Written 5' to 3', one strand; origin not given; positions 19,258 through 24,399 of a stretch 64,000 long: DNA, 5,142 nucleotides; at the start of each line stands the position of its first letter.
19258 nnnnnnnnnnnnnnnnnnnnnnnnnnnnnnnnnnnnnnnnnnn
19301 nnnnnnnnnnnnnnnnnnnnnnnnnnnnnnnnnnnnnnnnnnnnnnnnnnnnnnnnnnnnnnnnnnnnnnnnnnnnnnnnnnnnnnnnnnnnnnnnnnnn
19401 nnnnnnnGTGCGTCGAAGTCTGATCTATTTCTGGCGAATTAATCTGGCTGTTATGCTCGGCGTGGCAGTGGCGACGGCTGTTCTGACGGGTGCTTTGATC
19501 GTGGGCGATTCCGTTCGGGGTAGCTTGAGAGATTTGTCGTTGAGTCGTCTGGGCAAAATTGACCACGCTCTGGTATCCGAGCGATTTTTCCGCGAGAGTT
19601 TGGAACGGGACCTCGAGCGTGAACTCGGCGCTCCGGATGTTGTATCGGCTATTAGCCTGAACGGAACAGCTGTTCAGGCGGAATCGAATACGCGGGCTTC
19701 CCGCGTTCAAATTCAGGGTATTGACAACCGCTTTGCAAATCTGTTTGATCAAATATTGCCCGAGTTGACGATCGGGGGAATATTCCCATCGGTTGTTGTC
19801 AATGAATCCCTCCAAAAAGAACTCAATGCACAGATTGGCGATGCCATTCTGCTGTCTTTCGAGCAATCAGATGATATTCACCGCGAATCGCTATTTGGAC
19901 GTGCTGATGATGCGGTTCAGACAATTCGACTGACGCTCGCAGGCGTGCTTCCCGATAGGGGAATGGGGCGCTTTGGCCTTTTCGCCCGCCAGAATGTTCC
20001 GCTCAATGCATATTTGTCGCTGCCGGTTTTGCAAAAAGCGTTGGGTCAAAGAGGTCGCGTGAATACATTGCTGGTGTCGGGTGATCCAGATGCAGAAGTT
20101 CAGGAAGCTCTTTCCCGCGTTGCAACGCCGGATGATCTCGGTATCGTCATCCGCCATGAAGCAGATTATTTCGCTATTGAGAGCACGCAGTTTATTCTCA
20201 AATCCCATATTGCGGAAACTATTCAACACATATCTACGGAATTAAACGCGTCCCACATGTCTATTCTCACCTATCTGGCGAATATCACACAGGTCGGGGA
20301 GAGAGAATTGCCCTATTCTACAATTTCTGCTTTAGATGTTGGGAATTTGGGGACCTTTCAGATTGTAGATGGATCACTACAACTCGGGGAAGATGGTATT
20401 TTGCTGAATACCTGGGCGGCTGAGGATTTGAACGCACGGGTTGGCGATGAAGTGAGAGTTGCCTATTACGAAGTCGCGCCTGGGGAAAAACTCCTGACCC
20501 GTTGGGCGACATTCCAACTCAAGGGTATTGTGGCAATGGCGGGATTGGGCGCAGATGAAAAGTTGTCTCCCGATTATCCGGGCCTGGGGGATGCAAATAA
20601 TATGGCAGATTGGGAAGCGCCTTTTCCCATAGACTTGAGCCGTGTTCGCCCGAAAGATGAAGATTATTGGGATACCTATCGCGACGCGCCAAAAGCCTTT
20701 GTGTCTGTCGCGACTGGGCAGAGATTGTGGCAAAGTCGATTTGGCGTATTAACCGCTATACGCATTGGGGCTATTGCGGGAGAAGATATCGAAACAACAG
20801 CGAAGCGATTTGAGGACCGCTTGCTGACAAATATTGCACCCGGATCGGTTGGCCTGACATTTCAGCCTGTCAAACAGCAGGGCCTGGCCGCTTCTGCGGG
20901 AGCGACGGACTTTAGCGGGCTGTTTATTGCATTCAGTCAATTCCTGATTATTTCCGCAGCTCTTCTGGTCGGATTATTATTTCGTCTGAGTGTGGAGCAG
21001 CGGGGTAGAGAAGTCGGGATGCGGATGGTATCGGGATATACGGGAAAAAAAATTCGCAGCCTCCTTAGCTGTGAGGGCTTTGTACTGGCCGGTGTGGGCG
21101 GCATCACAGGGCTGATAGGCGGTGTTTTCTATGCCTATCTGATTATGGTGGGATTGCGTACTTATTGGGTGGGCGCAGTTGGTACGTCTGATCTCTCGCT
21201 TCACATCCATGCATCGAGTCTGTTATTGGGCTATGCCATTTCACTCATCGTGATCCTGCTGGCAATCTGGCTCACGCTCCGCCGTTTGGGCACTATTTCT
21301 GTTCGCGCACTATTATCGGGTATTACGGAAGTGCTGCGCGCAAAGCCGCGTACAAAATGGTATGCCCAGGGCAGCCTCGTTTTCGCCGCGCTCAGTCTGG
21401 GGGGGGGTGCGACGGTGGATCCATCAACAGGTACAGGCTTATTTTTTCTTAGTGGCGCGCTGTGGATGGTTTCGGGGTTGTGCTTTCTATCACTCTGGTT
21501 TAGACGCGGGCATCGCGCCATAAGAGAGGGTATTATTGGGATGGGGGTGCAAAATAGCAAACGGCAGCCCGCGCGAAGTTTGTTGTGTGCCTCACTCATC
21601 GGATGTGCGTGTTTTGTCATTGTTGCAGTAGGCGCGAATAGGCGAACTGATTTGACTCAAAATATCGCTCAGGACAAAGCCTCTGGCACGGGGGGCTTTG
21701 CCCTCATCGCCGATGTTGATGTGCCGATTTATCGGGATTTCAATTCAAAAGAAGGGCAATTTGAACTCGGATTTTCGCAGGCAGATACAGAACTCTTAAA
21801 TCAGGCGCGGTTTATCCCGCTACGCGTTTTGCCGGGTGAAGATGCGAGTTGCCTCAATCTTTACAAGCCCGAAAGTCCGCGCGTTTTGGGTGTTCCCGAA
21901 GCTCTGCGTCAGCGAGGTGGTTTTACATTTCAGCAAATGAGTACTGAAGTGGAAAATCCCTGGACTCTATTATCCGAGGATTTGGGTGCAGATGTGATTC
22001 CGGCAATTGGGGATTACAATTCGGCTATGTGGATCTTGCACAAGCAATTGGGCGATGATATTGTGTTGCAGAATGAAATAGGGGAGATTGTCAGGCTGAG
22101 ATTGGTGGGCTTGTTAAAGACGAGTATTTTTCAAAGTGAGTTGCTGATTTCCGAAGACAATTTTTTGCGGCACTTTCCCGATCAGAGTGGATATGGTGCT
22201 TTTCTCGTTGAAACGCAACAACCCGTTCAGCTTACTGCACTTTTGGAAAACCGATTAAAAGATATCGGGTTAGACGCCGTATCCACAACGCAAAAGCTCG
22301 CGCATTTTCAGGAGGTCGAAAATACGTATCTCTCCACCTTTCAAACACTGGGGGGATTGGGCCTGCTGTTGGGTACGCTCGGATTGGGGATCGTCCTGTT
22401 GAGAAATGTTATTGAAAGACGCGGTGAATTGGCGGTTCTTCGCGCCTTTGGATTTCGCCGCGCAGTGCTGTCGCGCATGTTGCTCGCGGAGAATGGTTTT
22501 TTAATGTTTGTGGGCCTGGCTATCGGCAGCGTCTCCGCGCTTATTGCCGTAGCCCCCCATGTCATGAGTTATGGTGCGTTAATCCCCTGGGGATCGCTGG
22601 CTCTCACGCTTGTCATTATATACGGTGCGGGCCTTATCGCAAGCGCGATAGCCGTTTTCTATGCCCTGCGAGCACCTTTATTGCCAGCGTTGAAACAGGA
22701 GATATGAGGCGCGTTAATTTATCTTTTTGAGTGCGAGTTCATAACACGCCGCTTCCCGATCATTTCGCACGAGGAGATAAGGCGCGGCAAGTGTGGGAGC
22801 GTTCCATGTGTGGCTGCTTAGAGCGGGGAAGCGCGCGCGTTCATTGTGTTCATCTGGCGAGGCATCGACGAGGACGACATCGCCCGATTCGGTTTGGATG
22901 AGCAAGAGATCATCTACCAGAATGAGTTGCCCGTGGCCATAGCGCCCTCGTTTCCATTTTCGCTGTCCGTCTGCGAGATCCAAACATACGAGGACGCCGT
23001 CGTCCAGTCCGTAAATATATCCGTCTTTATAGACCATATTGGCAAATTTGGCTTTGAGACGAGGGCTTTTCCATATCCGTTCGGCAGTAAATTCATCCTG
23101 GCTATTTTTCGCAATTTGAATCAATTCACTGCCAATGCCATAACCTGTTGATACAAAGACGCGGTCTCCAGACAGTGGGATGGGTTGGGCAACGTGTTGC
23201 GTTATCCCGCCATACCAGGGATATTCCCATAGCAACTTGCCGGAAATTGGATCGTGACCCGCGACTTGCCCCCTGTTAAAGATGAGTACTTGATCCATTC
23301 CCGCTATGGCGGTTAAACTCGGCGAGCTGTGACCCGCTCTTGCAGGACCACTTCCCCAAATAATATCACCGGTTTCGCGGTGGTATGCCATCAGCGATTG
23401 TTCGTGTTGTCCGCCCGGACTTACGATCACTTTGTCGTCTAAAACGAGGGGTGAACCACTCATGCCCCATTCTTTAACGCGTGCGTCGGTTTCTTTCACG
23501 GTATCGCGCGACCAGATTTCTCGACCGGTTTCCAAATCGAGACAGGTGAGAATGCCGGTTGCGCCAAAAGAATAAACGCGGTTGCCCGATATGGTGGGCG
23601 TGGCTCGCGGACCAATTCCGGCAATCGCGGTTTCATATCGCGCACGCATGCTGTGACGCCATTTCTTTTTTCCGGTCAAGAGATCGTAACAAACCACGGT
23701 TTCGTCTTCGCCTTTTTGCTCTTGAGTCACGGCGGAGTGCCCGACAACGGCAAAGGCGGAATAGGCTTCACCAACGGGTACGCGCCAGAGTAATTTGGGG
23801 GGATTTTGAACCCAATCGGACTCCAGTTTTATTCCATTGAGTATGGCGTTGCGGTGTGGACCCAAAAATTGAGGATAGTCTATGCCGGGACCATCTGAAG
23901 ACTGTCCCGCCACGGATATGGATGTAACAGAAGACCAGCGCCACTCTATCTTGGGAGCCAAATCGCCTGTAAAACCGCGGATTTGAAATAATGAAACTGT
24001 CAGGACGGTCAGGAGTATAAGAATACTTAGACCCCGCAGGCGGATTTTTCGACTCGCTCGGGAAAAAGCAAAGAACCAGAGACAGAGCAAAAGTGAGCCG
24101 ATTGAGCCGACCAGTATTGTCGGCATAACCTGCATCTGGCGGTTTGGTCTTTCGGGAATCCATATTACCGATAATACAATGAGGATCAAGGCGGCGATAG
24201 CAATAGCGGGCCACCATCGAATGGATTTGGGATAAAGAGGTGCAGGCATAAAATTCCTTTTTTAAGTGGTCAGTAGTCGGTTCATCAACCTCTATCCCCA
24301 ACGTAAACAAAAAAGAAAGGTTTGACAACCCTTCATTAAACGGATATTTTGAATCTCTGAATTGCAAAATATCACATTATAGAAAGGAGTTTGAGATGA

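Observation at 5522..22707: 17-kb, 13-gene single-strand operon that looks like a make-export-recapture system matching no cluster class I can name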

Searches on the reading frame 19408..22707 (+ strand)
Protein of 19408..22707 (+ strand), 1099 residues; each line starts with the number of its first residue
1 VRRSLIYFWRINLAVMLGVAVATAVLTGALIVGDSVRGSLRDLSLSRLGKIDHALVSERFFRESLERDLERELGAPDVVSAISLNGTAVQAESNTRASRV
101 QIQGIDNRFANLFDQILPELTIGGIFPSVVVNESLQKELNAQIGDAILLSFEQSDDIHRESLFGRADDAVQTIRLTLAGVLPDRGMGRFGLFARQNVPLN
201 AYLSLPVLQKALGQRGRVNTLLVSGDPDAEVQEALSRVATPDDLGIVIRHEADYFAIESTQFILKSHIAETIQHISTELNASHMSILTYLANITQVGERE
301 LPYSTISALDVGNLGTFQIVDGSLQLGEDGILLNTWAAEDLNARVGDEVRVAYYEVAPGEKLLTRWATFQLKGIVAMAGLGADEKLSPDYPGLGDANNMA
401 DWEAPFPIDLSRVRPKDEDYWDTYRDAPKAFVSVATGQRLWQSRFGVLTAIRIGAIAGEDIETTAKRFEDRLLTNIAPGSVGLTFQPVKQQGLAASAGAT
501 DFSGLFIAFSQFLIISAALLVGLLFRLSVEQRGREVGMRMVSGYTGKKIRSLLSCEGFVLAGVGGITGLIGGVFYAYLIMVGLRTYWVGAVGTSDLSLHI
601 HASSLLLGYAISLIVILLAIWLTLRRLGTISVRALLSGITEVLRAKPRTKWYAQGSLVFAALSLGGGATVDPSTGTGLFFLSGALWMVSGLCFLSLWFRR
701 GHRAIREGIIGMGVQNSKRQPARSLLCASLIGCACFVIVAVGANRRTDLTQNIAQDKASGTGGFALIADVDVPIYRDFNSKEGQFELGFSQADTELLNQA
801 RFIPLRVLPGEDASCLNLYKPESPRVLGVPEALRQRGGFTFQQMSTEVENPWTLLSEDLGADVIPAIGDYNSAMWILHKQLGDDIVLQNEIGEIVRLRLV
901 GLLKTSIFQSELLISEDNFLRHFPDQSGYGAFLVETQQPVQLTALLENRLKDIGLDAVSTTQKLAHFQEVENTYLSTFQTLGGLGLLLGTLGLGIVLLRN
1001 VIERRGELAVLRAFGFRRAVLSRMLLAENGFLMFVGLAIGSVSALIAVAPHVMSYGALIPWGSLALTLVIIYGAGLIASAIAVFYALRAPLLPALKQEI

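Call 4: search_protein_families(library=pfam, proteins=[window:19408-22707:+], max_evalue=0.01)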
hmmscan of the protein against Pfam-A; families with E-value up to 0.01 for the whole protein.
window:19408-22707:+ (1099 aa): 2 families
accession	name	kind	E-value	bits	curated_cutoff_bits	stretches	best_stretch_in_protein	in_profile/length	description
PF02687.27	FtsX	-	1.8e-18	67.2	25.5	2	982-1090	4-119/120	FtsX-like permease C-terminal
PF12704.14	MacB_PCD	-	4.6e-10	40.6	27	1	15-238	4-204/207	MacB-like periplasmic core domain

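Call 6: search_protein_families(library=ncbifam, proteins=[window:19408-22707:+], max_evalue=0.001)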
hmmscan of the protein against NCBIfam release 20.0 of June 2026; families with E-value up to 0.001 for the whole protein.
window:19408-22707:+ (1099 aa): 2 families
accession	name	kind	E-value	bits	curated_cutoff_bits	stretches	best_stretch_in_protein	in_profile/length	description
TIGR03434.1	ADOP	subfamily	1.2e-10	40.2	622.3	2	940-1098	638-803/803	ADOP family duplicated permease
TIGR02212.1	lolCE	equivalog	1.6e-07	30.6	362.45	1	13-156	25-172/411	lipoprotein-releasing ABC transporter permease subunit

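Call 50: search_solved_structures(query=window:19408-22707:+, max_evalue=0.01)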
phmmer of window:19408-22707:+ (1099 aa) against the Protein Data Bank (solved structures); distinct sequences matched with E-value up to 0.01: 1.
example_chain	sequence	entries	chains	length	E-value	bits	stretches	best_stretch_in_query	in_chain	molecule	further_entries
9o9x_C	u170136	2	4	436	0.0019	19.5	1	944-1043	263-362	ABC transporter permease YtrF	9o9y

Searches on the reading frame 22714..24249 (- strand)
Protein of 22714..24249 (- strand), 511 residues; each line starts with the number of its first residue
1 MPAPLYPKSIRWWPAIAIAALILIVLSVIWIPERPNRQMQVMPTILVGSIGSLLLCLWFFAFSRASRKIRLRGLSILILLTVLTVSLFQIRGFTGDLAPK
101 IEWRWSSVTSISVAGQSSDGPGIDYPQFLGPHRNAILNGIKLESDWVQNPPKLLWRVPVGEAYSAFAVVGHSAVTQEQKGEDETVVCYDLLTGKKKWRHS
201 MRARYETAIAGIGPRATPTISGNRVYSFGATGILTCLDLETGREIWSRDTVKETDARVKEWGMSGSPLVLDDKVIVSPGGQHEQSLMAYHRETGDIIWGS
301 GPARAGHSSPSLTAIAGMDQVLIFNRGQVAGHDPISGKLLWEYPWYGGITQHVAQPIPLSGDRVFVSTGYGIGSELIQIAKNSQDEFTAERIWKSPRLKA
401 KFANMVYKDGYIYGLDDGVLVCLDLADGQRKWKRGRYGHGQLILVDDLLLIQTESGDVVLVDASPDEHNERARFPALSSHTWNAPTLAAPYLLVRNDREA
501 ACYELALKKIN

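Call 4: search_protein_families(library=pfam, proteins=[window:22714-24249:-], max_evalue=0.01)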
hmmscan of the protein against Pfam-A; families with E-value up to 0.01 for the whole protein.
window:22714-24249:- (511 aa): 3 families
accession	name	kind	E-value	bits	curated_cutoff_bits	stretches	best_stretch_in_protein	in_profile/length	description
PF13360.13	PQQ_2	-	4.2e-30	105.6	27.6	1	182-433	2-232/233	Outer membrane protein assembly factor BamB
PF13570.13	Beta-prop_ACSF4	-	2.2e-11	44.2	133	1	183-433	29-250/329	Beta-alanine-activating enzyme, beta-propeller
PF01011.28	PQQ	-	2.1e-08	33.8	26.7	0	215-258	50-93/595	Glucose/ethanol/alcohol dehydrogenase, beta-propeller domain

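Call 6: search_protein_families(library=ncbifam, proteins=[window:22714-24249:-], max_evalue=0.001)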
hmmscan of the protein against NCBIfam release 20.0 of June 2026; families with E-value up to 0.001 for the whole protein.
window:22714-24249:- (511 aa): 5 families
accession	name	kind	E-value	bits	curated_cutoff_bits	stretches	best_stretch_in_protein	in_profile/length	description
TIGR03300.1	assembly_YfgL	equivalog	7.5e-15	54.5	285.2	1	152-342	126-304/377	outer membrane protein assembly factor BamB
NF008351.0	PRK11138.1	equivalog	6.5e-13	47.9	423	2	216-343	63-186/394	outer membrane protein assembly factor BamB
TIGR04528.1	acido_non_PQQ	subfamily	2.7e-10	39.6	650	1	185-299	69-178/493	acido-empty-quinoprotein group A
TIGR03075.1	PQQ_enz_alc_DH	subfamily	4.7e-09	35.4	480.05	1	182-302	129-255/530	PQQ-dependent dehydrogenase, methanol/ethanol family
NF053615.1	SerThrKinAfsKStmc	equivalog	0.0007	18.3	1300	0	155-248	597-690/809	protein serine/threonine kinase AfsK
